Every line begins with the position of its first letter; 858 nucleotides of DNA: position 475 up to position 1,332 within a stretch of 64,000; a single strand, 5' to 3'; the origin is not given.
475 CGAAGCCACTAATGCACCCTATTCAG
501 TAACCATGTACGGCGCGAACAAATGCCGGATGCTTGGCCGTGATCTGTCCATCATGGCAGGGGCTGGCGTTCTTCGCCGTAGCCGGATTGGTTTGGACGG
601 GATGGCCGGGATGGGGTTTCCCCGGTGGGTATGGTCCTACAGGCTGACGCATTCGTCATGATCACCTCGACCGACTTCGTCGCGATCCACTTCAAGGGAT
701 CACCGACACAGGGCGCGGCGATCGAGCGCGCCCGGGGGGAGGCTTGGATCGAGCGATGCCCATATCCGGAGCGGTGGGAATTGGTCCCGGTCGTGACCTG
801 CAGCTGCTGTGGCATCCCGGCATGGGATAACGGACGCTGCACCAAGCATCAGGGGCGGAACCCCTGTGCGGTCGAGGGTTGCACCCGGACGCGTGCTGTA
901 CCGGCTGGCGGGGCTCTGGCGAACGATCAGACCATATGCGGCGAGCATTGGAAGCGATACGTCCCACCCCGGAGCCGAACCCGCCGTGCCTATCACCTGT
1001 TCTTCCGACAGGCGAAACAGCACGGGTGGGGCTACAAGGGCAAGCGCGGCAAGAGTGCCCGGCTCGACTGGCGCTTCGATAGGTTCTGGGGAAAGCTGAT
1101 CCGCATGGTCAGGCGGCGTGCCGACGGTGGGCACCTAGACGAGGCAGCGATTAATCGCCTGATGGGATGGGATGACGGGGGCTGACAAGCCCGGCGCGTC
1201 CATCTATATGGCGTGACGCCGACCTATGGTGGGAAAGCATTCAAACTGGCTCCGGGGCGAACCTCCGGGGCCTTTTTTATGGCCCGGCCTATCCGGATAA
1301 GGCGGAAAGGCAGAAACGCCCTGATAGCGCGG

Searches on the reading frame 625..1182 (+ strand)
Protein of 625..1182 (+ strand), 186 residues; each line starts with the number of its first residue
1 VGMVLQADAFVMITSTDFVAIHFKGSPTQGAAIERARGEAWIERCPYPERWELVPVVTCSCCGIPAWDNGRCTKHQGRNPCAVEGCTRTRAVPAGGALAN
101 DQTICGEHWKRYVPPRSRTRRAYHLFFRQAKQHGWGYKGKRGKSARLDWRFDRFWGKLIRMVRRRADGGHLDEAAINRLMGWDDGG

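Call 43: search_protein_families(library=pfam, alignment_id=A3, max_evalue=0.001)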
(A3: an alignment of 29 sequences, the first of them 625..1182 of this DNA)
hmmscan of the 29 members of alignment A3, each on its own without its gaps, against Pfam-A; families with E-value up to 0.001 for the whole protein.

A. member 1, window:625-1182:+ (186 aa): 0 families

B. families by the number of members that match (of 29 scanned): 16 families
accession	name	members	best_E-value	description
PF11860.13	Muramidase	1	6.9e-40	N-acetylmuramidase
PF24801.1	FNIII-A_GpJ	1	5.6e-34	Tip attachment protein J,FNIII-A domain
PF01551.29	Peptidase_M23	1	4e-31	Peptidase family M23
PF05100.17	Phage_tail_L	1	7.9e-30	Phage minor tail protein L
PF06074.18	Portal_Mu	1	1.9e-19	Portal protein of Mu bacteriophage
PF18906.5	Phage_tube_2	1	2.5e-17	Phage tail tube protein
PF05939.18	Phage_min_tail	1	5.4e-14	Phage minor tail protein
PF13550.12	Phage-tail_3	1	3.9e-11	Putative phage tail protein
PF14464.11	Prok-JAB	1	1.8e-10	Prokaryotic homologs of the JAB domain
PF00877.26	NLPC_P60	1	3e-10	NlpC/P60 family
PF06791.18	TMP_2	1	2.3e-08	Prophage tail length tape measure protein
PF03864.22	Phage_cap_E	1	6.8e-08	Phage major capsid protein E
PF23812.1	Phage_TAC_18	1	7.6e-08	Phage tail assembly chaperone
PF04233.19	Phage_Mu_F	1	1.9e-06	Phage Mu protein F like protein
PF06805.18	Lambda_tail_I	1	0.0001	Bacteriophage lambda tail assembly protein I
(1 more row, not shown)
